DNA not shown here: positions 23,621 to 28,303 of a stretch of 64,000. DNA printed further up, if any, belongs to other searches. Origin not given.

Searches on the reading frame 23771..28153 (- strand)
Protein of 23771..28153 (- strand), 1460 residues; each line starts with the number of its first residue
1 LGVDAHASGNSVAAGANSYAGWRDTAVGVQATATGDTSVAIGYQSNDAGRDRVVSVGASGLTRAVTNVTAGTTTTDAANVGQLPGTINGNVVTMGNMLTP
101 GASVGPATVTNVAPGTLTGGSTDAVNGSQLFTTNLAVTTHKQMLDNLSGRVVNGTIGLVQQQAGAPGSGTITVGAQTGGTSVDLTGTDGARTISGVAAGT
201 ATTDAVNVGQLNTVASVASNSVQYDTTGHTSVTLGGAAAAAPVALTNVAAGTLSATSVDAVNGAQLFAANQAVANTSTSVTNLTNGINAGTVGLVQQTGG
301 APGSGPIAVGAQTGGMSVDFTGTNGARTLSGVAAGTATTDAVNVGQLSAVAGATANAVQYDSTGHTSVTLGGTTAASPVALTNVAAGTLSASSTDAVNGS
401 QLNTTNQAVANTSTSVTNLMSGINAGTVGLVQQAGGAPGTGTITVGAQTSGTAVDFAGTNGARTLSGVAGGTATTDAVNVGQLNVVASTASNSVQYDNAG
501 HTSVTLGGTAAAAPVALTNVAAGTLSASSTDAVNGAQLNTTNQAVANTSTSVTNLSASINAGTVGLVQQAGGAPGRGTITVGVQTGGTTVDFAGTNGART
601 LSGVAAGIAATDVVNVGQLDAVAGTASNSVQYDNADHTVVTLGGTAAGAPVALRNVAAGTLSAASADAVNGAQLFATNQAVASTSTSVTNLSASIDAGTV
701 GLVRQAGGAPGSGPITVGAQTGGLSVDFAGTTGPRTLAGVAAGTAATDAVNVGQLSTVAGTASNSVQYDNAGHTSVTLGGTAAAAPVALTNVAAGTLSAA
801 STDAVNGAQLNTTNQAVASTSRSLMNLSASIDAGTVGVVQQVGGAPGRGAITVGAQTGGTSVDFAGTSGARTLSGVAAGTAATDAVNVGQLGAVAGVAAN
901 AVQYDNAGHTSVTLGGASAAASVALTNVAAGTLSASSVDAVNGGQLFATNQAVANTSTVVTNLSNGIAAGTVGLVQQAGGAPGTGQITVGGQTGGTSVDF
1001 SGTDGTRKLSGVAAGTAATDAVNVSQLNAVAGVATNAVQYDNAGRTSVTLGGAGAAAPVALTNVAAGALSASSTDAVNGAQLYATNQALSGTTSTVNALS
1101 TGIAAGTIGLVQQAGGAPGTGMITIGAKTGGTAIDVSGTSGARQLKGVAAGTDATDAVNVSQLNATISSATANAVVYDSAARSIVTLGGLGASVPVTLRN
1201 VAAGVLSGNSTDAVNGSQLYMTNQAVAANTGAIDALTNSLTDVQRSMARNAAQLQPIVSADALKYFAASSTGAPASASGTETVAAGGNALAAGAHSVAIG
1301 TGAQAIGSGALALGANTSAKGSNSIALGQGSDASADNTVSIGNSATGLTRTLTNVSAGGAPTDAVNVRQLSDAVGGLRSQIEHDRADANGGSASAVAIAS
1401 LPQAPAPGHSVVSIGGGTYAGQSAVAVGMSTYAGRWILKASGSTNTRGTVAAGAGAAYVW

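Call 47: search_protein_families(library=pfam, proteins=[window:23771-28153:-], max_evalue=0.001)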
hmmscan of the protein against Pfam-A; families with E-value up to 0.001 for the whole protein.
window:23771-28153:- (1460 aa): 2 families
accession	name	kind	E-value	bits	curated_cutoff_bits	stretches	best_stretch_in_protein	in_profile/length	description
PF05662.19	YadA_stalk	-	7.8e-147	477.9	28.4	18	382-424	3-42/43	Coiled stalk of trimeric autotransporter adhesin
PF05658.19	YadA_head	-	4.4e-11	43.3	25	4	25-45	7-27/27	YadA head domain repeat (2 copies)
